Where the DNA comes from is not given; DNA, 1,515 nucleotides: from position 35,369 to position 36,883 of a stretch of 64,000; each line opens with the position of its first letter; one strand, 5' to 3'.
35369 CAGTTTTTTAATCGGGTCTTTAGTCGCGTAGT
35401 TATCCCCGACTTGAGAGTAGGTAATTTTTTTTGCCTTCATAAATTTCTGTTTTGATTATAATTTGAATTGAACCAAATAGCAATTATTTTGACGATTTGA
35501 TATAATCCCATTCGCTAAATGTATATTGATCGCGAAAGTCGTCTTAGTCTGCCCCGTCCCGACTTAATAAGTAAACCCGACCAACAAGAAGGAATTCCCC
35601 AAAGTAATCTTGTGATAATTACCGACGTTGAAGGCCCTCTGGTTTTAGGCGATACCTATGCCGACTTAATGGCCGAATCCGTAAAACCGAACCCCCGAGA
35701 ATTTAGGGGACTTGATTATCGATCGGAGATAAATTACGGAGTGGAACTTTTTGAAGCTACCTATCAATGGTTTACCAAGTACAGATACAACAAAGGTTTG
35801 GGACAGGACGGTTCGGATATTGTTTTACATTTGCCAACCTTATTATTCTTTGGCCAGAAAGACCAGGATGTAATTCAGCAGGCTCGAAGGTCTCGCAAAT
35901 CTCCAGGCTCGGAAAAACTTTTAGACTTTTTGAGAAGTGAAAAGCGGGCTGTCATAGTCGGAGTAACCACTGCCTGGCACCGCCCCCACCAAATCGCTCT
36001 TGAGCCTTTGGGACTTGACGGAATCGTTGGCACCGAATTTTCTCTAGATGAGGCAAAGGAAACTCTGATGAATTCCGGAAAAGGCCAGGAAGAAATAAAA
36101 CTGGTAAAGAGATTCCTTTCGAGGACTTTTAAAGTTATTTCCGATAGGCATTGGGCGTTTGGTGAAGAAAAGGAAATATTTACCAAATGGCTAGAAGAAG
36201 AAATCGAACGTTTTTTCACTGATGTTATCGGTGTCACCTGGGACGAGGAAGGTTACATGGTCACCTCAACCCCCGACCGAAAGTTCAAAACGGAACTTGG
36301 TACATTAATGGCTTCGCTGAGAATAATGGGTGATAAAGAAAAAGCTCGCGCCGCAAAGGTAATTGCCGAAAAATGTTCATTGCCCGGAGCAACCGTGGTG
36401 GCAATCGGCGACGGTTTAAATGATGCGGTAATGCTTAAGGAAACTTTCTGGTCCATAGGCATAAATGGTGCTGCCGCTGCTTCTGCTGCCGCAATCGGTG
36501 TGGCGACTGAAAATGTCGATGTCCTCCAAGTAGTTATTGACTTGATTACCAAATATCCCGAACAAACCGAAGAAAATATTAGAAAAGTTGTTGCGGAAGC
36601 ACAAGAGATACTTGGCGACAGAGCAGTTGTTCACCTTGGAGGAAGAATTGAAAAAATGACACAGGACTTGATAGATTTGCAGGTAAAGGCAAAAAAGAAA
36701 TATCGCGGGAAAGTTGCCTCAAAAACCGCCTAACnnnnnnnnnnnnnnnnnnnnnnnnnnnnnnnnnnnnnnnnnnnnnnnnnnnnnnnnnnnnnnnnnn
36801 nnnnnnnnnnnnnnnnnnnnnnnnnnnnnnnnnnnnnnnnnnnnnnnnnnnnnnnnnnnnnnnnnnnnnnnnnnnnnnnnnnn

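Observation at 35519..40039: Non-pur genes embedded in the purine operon: HAD hydrolases, a 461-aa NagB/Pgl-fold protein and an M42/M28-like metallopeptidase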

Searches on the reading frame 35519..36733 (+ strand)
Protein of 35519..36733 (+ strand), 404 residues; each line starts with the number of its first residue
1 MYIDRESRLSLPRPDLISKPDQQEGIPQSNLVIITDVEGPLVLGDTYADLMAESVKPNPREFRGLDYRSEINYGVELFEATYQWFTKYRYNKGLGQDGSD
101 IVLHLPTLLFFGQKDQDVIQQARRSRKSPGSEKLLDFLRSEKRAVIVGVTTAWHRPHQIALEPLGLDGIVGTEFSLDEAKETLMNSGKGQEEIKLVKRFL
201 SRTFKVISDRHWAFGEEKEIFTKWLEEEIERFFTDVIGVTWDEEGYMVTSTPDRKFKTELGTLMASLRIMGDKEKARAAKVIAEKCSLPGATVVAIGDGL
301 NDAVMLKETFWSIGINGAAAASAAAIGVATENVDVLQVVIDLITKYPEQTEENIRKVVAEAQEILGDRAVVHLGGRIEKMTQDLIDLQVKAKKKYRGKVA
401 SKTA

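Call 3: search_protein_families(library=pfam, proteins=[window:35519-36733:+])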
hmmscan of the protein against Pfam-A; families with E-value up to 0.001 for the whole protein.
window:35519-36733:+ (404 aa): 2 families
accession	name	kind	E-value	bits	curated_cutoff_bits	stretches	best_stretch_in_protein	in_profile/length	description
PF00702.32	Hydrolase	-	1.4e-06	29.3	26.4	0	273-307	154-188/191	haloacid dehalogenase-like hydrolase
PF08282.18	Hydrolase_3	-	2.2e-05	24.8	20.9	1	273-320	186-233/255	haloacid dehalogenase-like hydrolase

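Call 4: search_protein_families(library=ncbifam, proteins=[window:35519-36733:+])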
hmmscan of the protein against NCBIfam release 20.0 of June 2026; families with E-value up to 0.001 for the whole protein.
window:35519-36733:+ (404 aa): 5 families
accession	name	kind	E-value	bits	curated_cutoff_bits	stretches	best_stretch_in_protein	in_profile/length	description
TIGR01494.1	ATPase_P-type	subfamily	1.4e-05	23.8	62.3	1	285-326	380-421/478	HAD-IC family P-type ATPase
TIGR00099.1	Cof-subfamily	subfamily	5.1e-05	23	137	1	272-319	186-233/256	Cof-type HAD-IIB family hydrolase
TIGR00338.1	serB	equivalog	0.00037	20.2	144.15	1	268-325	146-203/219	phosphoserine phosphatase SerB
NF002245.0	PRK01158.1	equivalog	0.00068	19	198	0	273-319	156-202/233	phosphoglycolate phosphatase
NF045966.1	YcsE_rel_Pase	equivalog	0.00073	19.1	220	0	273-319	190-236/265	YcsE-related riboflavin metabolism phosphatase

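Call 10: search_solved_structures(query=window:35519-36733:+, max_evalue=10)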
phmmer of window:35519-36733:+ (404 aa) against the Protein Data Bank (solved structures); distinct sequences matched with E-value up to 10: 54.
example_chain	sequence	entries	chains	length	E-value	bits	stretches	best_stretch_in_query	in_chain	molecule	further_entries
4ch7_A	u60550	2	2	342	0.0077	18.2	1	183-238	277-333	NIRD-LIKE PROTEIN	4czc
3p96_A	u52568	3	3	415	0.036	16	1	272-322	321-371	Phosphoserine phosphatase SerB | Phosphoserine phosphatase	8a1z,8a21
5is2_A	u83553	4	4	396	0.038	16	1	272-322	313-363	Phosphoserine phosphatase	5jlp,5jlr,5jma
5t41_A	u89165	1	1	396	0.039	15.9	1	272-322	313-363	Phosphoserine phosphatase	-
9vvo_A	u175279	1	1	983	0.1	14.5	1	279-325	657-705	Sodium/potassium-transporting ATPase subunit alpha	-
6jxk_A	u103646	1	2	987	0.1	14.5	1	279-325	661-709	Potassium-transporting ATPase alpha chain 1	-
7efn_A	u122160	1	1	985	0.1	14.5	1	279-325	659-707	Sodium/potassium-transporting ATPase subunit alpha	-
7efl_A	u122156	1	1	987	0.11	14.5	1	279-325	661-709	Sodium/potassium-transporting ATPase subunit alpha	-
7efm_A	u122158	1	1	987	0.11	14.5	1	279-325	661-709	Sodium/potassium-transporting ATPase subunit alpha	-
6jxh_A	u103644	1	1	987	0.11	14.5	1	279-325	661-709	Potassium-transporting ATPase alpha chain 1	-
6jxi_A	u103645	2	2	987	0.11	14.5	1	279-325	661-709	Potassium-transporting ATPase alpha chain 1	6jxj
7et1_A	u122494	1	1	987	0.11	14.5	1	279-325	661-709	Sodium/potassium-transporting ATPase subunit alpha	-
8ijv_A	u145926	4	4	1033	0.11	14.4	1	279-325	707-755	Sodium/potassium-transporting ATPase subunit alpha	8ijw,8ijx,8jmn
5ylu_A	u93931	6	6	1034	0.11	14.4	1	279-325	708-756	Potassium-transporting ATPase alpha chain 1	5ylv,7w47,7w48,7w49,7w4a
8wa5_A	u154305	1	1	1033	0.11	14.4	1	279-325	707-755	Sodium/potassium-transporting ATPase subunit alpha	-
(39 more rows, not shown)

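Call 41: find_homologous_proteins(query=window:35519-36733:+)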
Query window:35519-36733:+ (404 aa): 10 proteins with E <= 0.001 among 8000 candidates.
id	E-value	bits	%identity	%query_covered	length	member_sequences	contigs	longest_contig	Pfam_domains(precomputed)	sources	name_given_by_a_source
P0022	8.6e-265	895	100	100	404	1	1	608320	PF00702.33,PF08282.19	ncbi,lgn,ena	-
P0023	4.2e-99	350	45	96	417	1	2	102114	-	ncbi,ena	-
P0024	2.4e-80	288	41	95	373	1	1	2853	-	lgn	-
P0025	1.1e-77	279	43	92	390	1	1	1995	-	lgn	-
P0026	1.5e-73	266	41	92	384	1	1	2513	-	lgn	-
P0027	2.8e-47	179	35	85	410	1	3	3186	-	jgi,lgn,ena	jgi:hypothetical protein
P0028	5.4e-41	159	33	97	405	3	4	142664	-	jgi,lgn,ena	-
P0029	3.2e-40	156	31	92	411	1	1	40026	-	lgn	-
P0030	5.6e-40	155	31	92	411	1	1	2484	-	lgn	-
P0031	3.8e-31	126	30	97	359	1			-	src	-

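Call 43: find_encoding_contigs(protein=P0023, flank=10000, max_places=2)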
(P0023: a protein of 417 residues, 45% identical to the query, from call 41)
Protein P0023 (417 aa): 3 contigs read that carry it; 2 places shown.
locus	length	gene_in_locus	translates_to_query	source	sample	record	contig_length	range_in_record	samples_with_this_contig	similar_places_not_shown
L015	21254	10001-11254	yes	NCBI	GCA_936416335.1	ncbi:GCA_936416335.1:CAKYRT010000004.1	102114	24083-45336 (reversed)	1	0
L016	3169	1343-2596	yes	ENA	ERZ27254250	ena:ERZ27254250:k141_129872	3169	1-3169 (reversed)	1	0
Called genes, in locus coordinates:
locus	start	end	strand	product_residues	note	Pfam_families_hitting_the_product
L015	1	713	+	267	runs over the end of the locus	PF13814:Replic_Relax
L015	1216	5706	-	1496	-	PF13229:Beta_helix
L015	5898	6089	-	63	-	-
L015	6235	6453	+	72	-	-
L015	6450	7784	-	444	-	-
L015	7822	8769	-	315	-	PF01545:Cation_efflux, PF16916:ZT_dimer (weak)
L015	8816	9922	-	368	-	PF00586:AIRS, PF02769:AIRS_C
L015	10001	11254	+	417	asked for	-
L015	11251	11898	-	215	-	PF00702:Hydrolase, PF13419:HAD_2, PF13242:Hydrolase_like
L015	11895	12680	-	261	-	PF13507:GATase_5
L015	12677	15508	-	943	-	PF18072:FGAR-AT_linker, PF00586:AIRS, PF02769:AIRS_C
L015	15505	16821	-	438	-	PF02844:GARS_N, PF01071:GARS_A, PF02843:GARS_C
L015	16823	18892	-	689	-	PF13522:GATase_6, PF13537:GATase_7, PF00156:Pribosyltran, PF00551:Formyl_trans_N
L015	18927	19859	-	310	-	PF01259:SAICAR_synt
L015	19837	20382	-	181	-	PF00731:AIRC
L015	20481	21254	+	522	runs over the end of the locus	PF02142:MGS, PF01808:AICARFT_IMPCHas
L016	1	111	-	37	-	?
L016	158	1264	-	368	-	PF00586:AIRS, PF02769:AIRS_C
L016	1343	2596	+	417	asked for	-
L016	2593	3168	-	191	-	?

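Call 44: find_encoding_contigs(protein=P0028, flank=10000, max_places=2)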
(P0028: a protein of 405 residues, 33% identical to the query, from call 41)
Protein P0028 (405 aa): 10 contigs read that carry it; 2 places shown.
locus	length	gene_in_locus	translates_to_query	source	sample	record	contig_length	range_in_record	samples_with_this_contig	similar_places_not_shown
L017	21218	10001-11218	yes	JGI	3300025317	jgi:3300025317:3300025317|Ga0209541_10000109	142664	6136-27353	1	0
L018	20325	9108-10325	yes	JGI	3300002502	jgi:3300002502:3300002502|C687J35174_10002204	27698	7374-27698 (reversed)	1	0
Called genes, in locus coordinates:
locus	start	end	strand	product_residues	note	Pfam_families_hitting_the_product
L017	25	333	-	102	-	-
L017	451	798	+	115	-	PF01219:DAGK_prokar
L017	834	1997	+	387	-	PF00919:UPF0004, PF04055:Radical_SAM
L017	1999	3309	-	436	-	PF02366:PMT, PF13231:PMT_2, PF16192:PMT_4TMC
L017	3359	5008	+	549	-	-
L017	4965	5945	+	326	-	PF01745:IPT, PF01715:IPPT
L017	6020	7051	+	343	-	PF01594:AI-2E_transport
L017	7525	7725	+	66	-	-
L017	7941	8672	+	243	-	PF00551:Formyl_trans_N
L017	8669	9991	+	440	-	PF02844:GARS_N, PF01071:GARS_A, PF02843:GARS_C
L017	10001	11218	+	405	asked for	-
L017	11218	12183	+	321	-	PF00294:PfkB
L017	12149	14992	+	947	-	PF18072:FGAR-AT_linker, PF00586:AIRS, PF02769:AIRS_C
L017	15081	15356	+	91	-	PF01541:GIY-YIG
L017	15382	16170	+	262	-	PF13507:GATase_5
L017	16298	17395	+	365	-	PF00586:AIRS, PF02769:AIRS_C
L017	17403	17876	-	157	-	-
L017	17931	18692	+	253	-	PF08713:DNA_alkylation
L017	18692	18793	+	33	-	-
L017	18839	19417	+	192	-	-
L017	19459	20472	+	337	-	PF06849:DUF1246, PF02655:ATP-grasp_3, PF06973:DUF1297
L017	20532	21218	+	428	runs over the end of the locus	PF00709:Adenylsucc_synt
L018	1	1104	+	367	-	?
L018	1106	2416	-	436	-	PF02366:PMT, PF13231:PMT_2, PF16192:PMT_4TMC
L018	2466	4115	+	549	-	-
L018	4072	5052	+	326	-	PF01745:IPT, PF01715:IPPT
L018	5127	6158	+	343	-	PF01594:AI-2E_transport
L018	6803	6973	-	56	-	-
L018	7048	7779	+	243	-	PF00551:Formyl_trans_N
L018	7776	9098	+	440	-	PF02844:GARS_N, PF01071:GARS_A, PF02843:GARS_C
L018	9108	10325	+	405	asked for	-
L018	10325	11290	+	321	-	PF00294:PfkB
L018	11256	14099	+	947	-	PF18072:FGAR-AT_linker, PF00586:AIRS, PF02769:AIRS_C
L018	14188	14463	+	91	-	PF01541:GIY-YIG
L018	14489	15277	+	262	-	PF13507:GATase_5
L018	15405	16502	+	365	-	PF00586:AIRS, PF02769:AIRS_C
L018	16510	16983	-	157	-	-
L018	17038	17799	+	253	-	PF08713:DNA_alkylation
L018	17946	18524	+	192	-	-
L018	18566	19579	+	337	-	PF06849:DUF1246, PF02655:ATP-grasp_3, PF06973:DUF1297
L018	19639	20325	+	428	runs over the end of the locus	PF00709:Adenylsucc_synt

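Call 55: search_protein_families(library=pfam, proteins=[L017:11218-12183:+, L015:6450-7784:-], max_evalue=0.01)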
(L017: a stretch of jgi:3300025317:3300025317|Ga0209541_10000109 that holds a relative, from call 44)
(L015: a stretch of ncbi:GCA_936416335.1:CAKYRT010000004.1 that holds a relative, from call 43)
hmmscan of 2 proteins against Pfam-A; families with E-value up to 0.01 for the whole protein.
L017:11218-12183:+ (321 aa): 2 families
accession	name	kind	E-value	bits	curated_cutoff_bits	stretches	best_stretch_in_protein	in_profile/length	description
PF00294.29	PfkB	-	8.1e-42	144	25.8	1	45-308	23-297/302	pfkB family carbohydrate kinase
PF08543.17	Phos_pyr_kin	-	0.0091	15.8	27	0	197-302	116-233/246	Phosphomethylpyrimidine kinase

L015:6450-7784:- (444 aa): 1 family
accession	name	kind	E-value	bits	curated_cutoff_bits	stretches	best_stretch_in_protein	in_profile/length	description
PF00723.27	Glyco_hydro_15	-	0.0013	18.2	22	0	146-363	114-349/427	Glycosyl hydrolases family 15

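Call 66: search_protein_families(library=ncbifam, proteins=[L017:11218-12183:+], max_evalue=0.00001)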
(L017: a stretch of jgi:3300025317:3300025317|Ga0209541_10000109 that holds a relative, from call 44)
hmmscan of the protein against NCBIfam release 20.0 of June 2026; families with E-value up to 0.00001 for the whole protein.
L017:11218-12183:+ (321 aa): 20 families
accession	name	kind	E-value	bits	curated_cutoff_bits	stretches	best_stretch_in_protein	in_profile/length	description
TIGR04382.1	myo_inos_iolC_N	equivalog_domain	1.2e-23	83.8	300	2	195-304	183-293/309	5-dehydro-2-deoxygluconokinase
NF041134.1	R1P_kin_Thcocales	equivalog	4.1e-22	78.9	500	1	58-306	37-268/291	ADP-dependent ribose-1-phosphate kinase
NF053626.1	RibKinHalex1628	equivalog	1e-21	77.7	330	1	45-293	25-265/293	ATP-dependent ribose-1-phosphate kinase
NF006957.1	PRK09434.1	equivalog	3.6e-20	72.7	450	1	54-296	23-276/302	fructokinase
TIGR02152.1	D_ribokin_bact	equivalog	3.3e-19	69.4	299.65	1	54-306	31-286/298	ribokinase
NF041164.1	NucKinThplmales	equivalog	8.9e-19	67.8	450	1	49-313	29-283/295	nucleoside kinase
TIGR03168.1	1-PFK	subfamily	6.5e-16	58.1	216.4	1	222-305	204-286/305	hexose kinase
TIGR03828.1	pfkB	equivalog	7.8e-15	54.7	292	1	222-305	204-286/305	1-phosphofructokinase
NF007321.0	PRK09813.1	equivalog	3.5e-14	52.9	247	1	55-302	21-256/261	fructoselysine 6-kinase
TIGR02198.1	rfaE_dom_I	equivalog_domain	7.3e-12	45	345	1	228-308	224-304/315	D-glycero-beta-D-manno-heptose-7-phosphate kinase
NF007068.0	PRK09513.1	equivalog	1.7e-11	43.9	432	1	57-306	38-293/312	1-phosphofructokinase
NF008353.0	PRK11142.1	equivalog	4.3e-11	42.9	341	1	220-305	204-288/307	ribokinase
NF040938.1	KDG_KDGal_kin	equivalog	3e-10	39.7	400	1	192-297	174-280/305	bifunctional 2-dehydro-3-deoxygluconokinase/2-dehydro-3-deoxygalactonokinase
NF052444.1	DhDoxglucKinKdgK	equivalog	3.6e-09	36.4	400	1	194-301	182-290/303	2-dehydro-3-deoxygluconokinase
NF049991.1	TagKinase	equivalog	3.8e-09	35.8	420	1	66-300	49-295/321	tagatose kinase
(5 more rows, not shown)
